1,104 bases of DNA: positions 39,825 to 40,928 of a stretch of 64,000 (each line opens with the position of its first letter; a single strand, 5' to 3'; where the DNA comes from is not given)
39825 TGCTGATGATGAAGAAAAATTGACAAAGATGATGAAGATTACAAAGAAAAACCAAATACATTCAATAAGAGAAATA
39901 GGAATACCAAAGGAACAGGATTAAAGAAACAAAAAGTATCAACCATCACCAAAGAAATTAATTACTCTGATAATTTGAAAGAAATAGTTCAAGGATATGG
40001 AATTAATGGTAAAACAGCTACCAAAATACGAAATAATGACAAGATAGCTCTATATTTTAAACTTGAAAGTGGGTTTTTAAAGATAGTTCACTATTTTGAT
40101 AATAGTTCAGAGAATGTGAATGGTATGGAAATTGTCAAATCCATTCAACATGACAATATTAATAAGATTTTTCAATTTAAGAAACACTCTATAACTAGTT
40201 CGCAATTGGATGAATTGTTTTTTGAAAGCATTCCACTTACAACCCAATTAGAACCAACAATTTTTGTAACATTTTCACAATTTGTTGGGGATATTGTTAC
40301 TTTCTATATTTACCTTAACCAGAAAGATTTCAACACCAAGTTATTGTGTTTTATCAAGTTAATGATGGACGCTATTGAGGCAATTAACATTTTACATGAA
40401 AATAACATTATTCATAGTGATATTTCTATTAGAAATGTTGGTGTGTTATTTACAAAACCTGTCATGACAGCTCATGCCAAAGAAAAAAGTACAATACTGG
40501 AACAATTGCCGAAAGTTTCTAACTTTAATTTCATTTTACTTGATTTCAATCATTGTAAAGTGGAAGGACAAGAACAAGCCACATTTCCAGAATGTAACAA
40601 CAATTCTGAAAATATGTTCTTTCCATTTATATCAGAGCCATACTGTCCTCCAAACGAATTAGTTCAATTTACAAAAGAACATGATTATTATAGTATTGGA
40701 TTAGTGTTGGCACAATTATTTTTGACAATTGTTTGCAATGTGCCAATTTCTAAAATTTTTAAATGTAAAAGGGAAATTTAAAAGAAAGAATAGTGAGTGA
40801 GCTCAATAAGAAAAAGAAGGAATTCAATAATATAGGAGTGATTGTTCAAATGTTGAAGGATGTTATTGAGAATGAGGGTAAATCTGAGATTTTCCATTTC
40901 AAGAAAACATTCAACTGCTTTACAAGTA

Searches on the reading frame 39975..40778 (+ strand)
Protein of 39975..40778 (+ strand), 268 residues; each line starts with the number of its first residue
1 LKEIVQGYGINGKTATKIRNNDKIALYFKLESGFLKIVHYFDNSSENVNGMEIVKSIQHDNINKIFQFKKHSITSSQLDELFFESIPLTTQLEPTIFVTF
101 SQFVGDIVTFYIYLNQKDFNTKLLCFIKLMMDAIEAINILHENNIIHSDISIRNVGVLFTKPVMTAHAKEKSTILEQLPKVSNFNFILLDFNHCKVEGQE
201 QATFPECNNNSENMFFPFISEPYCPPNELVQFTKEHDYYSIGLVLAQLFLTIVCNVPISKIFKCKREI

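Call 18: search_protein_families(library=pfam, proteins=[window:39975-40778:+], max_evalue=0.1)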
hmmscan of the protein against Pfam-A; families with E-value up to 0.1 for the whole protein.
window:39975-40778:+ (268 aa): 4 families
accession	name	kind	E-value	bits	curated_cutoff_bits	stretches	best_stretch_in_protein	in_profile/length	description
PF00069.31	Pkinase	-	4.4e-05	23.4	31.7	1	51-250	49-192/263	Protein kinase domain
PF17667.7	Pkinase_fungal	-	0.00064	19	24.1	1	127-155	289-318/387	Fungal protein kinase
PF07714.23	PK_Tyr_Ser-Thr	-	0.00086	19.1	23.1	1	90-155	71-133/258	Protein tyrosine and serine/threonine kinase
PF00812.23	Ephrin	-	0.054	13.9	25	1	190-241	61-111/140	Ephrin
